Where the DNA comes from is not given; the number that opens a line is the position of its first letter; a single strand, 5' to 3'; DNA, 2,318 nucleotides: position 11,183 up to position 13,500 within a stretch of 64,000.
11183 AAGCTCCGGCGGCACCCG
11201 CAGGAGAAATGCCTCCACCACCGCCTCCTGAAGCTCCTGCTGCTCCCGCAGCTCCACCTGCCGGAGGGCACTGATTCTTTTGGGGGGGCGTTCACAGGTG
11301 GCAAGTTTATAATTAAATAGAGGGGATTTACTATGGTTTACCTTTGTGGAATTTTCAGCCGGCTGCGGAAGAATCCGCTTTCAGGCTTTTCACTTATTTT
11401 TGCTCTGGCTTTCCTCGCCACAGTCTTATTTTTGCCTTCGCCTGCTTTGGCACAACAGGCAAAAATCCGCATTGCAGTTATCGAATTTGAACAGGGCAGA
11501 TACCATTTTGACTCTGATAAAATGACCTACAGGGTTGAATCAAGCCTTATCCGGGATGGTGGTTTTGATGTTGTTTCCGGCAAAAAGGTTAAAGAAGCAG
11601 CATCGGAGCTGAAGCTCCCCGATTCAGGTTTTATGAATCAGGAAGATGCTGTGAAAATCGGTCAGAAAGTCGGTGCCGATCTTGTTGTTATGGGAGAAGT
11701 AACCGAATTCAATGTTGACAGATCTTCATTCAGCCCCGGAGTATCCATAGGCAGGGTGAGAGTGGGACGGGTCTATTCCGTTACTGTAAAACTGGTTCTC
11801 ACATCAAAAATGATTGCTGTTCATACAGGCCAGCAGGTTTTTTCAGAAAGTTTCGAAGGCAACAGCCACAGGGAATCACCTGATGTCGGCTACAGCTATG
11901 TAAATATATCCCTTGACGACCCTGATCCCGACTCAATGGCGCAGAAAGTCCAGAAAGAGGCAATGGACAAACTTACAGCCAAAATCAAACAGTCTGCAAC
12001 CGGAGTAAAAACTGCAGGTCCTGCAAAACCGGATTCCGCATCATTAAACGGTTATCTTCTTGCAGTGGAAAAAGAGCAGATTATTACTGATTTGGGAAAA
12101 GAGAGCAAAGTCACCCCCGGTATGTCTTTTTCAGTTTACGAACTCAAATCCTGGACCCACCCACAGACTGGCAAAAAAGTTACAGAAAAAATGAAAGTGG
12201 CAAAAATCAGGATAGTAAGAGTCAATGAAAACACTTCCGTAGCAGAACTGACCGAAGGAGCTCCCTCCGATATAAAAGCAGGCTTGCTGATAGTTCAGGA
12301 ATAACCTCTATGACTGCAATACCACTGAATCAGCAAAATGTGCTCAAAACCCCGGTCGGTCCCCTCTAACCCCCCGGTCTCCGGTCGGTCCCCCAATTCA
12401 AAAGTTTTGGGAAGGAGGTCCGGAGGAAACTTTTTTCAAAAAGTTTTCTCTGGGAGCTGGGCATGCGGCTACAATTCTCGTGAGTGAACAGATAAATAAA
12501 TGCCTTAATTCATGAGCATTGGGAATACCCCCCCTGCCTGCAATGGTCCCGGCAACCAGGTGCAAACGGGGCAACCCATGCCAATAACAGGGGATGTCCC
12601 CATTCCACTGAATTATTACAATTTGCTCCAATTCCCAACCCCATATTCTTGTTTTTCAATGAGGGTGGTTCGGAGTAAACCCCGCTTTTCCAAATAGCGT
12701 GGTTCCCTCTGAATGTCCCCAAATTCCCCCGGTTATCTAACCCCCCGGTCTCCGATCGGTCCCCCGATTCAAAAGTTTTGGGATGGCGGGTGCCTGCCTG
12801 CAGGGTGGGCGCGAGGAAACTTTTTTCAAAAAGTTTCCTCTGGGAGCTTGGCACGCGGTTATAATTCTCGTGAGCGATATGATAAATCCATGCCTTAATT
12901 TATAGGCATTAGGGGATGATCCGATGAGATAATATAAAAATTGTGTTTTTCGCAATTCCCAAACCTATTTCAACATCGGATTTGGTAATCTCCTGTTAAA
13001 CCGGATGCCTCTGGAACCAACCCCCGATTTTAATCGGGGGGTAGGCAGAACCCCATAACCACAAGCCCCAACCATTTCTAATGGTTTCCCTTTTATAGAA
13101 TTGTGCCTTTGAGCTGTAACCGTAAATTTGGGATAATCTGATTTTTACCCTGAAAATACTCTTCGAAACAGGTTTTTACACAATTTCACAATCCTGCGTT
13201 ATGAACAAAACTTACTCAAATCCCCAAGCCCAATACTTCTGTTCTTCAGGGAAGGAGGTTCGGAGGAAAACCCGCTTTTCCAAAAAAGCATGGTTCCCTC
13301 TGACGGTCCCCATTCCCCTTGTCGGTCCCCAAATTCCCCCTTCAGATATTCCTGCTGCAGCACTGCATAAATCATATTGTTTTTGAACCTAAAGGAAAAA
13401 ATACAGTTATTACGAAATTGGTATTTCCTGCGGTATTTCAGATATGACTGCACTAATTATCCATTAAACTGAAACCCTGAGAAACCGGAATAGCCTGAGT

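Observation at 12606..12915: Apparently undescribed ~300-bp MITE-like interspersed repeat family with TIRs, two perfect internal palindromes and an insertion variant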

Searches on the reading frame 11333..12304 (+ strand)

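Call 11: search_protein_families(library=ncbifam, proteins=[window:11333-12304:+])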
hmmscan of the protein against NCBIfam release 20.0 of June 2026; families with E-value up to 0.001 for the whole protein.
window:11333-12304:+ (323 aa): 1 family
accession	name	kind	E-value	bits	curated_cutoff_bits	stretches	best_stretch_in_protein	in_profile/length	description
TIGR02722.1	lp_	equivalog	4.7e-09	36.5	110.55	1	57-128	83-155/189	penicillin-binding protein activator LpoB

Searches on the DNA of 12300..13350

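Call 88: search_rna_families(source=window, start=12300, end=13350, threshold=evalue, max_evalue=1)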
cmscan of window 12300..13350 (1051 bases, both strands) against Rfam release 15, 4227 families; matches with E-value up to 1: 0.
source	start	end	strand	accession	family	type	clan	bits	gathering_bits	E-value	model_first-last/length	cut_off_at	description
